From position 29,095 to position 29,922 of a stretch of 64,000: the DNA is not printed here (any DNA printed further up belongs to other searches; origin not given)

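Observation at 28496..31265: Eukaryote-like signature cluster: Rab/Ras-like GTPase + DUF72 operon next to RuvB-like (TIP49) ATPase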

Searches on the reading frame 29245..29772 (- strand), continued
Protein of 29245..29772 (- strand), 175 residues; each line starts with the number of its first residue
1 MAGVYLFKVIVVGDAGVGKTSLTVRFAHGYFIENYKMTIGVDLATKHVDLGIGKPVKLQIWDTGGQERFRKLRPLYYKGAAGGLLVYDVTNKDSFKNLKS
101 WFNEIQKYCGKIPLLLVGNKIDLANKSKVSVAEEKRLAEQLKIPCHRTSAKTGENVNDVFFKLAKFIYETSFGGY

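Call 44: find_encoding_contigs(protein=P0064, flank=4000, max_places=2)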
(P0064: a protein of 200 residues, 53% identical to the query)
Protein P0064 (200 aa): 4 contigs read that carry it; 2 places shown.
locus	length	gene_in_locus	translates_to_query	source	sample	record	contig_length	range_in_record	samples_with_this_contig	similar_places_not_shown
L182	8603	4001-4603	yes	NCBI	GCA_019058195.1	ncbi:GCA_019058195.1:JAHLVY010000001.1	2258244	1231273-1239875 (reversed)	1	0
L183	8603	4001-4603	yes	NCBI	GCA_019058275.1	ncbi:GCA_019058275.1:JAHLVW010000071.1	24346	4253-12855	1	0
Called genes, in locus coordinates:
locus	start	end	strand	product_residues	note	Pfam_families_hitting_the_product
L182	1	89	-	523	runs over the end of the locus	PF00092:VWA (faint), PF04811:Sec23_trunk, PF08033:Sec23_BS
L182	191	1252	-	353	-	-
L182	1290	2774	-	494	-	PF03845:Spore_permease (weak), PF13520:AA_permease_2, PF00324:AA_permease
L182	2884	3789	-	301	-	PF00582:Usp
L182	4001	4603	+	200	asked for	PF00025:Arf, PF00009:GTP_EFTU (weak), PF00071:Ras, PF08477:Roc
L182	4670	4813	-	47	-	-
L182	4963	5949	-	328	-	PF02775:TPP_enzyme_C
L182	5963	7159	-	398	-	PF01855:POR_N, PF17147:PFOR_II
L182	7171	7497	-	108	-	PF25160:LdpA_Fe-S-bd (faint), PF12797:Fer4_2 (faint), PF12837:Fer4_6 (faint), PF12838:Fer4_7, PF13237:Fer4_10 (weak), PF14697:Fer4_21, PF13187:Fer4_9 (weak), PF00037:Fer4, +1 more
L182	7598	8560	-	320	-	PF18863:AbiJ_NTD4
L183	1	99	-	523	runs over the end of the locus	PF00092:VWA (faint), PF04811:Sec23_trunk, PF08033:Sec23_BS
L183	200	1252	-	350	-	-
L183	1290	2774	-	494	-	PF03845:Spore_permease (weak), PF13520:AA_permease_2, PF00324:AA_permease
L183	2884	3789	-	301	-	PF00582:Usp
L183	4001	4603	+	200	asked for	PF00025:Arf, PF00009:GTP_EFTU (weak), PF00071:Ras, PF08477:Roc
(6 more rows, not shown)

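Call 45: find_encoding_contigs(protein=P0008, flank=4000, max_places=2)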
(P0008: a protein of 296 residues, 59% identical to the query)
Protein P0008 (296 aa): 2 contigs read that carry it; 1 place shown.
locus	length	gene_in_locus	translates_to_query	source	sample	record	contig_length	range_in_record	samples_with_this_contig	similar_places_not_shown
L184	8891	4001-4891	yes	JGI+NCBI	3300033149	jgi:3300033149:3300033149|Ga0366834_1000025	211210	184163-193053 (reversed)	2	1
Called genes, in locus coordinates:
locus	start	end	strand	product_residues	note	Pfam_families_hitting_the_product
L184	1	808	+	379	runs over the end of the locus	PF13183:Fer4_8, PF13534:Fer4_17, PF02754:CCG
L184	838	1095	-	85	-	-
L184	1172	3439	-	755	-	PF00270:DEAD, PF04851:ResIII, PF18766:SWI2_SNF2 (weak), PF21210:RNA_helicase_helical, PF00271:Helicase_C, PF02732:ERCC4, PF12826:HHH_2, PF14520:HHH_5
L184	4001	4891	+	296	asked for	PF00025:Arf, PF00071:Ras, PF08477:Roc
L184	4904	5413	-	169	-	-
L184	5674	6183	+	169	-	-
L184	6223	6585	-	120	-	PF01981:PTH2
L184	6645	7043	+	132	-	PF00571:CBS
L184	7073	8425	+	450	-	PF01142:TruD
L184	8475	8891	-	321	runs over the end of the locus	-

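Call 72: search_protein_families(library=padloc, proteins=[window:29245-29772:-], max_evalue=0.01)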
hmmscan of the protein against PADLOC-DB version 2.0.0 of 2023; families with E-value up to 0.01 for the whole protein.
window:29245-29772:- (175 aa): 1 family
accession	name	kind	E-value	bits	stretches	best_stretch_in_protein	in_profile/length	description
PDLC05079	PDC-S73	-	0.0015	15.4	1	9-37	194-222/752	-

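Call 87: predict_structure(alignment_id=A2)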
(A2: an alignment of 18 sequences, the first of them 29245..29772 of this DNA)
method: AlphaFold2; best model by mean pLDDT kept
length: 175 residues; sequences in the alignment: 18
mean_pLDDT: 88.7   pTM: 0.86
mean pLDDT of the five models: 88.7, 71.5, 68.7, 66.3, 65.8
residues with pLDDT >= 90: 123; 70-90: 32; 50-70: 17; < 50: 3
segments of 3 or more residues with pLDDT < 50: none
pLDDT, mean of each block of 10 residues (from residue 1): 81 89 93 66 89 90 72 83 96 94 92 97 93 97 97 97 95 64
secondary structure, 60 per line:
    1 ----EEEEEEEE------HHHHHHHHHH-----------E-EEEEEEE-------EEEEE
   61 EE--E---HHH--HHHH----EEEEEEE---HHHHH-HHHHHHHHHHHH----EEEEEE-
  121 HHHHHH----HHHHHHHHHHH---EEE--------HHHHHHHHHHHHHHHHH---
elements in order: E5-12 H19-28 E42-48 E56-62 H74-77 E82-88 H92-96 H98-109 E114-119 H121-126 H131-141 E145-147 H156-172

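Call 89: fold_search(model_id=the predicted structure, library=pdb)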
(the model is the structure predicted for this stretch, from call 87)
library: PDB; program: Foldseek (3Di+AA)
matches with E <= 10: 1947; with E <= 0.001: 1802
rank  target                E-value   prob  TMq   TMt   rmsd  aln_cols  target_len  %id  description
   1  3nkv_B                1.6e-20  1.00  0.89  0.92   1.7       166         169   47  Crystal structure of Rab1b covalently modified with AMP at Y77 (released 2010-08-04)
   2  2ew1                  3.9e-20  1.00  0.87  0.89   2.0       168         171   43  Crystal Structure of Rab30 in complex with a GTP analogue (released 2005-11-08)
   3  4i1o_A                4.7e-20  1.00  0.89  0.88   1.7       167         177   47  Crystal structure of the Legionella pneumophila GAP domain of LepB in complex with Rab1b bound to GDP and BeF3 (released 2013-01-16)
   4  9mhg_E                6.0e-20  1.00  0.89  0.88   1.9       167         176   47  Cryo EM reconstruction of PI3KC3-C1 in complex with Human RAB1A(Q70L), VPS34 kinase domain in the inactive conformatio (released 2025-02-12)
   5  9ltq_A                7.2e-20  1.00  0.90  0.92   1.6       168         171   45  Crystal structure of human RAB43 in complex with GppNHp (released 2026-01-14)
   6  5szh_B                7.2e-20  1.00  0.90  0.90   1.8       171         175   46  Structure of human Rab1b in complex with the bMERB domain of Mical-cL (released 2016-08-24)
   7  9ltq_B                8.2e-20  1.00  0.91  0.89   1.9       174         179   44  Crystal structure of human RAB43 in complex with GppNHp (released 2026-01-14)
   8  4fmb_B                8.7e-20  1.00  0.89  0.91   1.5       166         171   47  VirA-Rab1 complex structure (released 2012-09-05)
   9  3tkl_A                9.3e-20  1.00  0.90  0.92   1.9       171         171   46  Crystal structure of the GTP-bound Rab1a in complex with the coiled-coil domain of LidA from Legionella pneumophila (released 2012-06-27)
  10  9ikq_B                9.3e-20  1.00  0.91  0.90   1.7       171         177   41  Crystal structure of OPTN LZD in complex with GTP-bound Rab8a(Q67L) (released 2024-12-25)
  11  3qbt_C                9.9e-20  1.00  0.90  0.92   1.6       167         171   42  Crystal structure of OCRL1 540-678 in complex with Rab8a:GppNHp (released 2011-03-23)
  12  6l6o                  9.9e-20  1.00  0.85  0.90   2.0       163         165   39  Crystal structure of stabilized Rab5a GTPase domain from Leishmania donovani (released 2020-11-11)
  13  3tnf_A                1.1e-19  1.00  0.89  0.91   1.8       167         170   42  LidA from Legionella in complex with active Rab8a (released 2011-11-02)
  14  1z0a_B                1.3e-19  1.00  0.88  0.94   1.3       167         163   42  GDP-Bound Rab2A GTPase (released 2005-07-26)
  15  3mjh_A                1.4e-19  1.00  0.86  0.90   1.7       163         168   42  Crystal Structure of Human Rab5A in complex with the C2H2 Zinc Finger of EEA1 (released 2010-05-05)
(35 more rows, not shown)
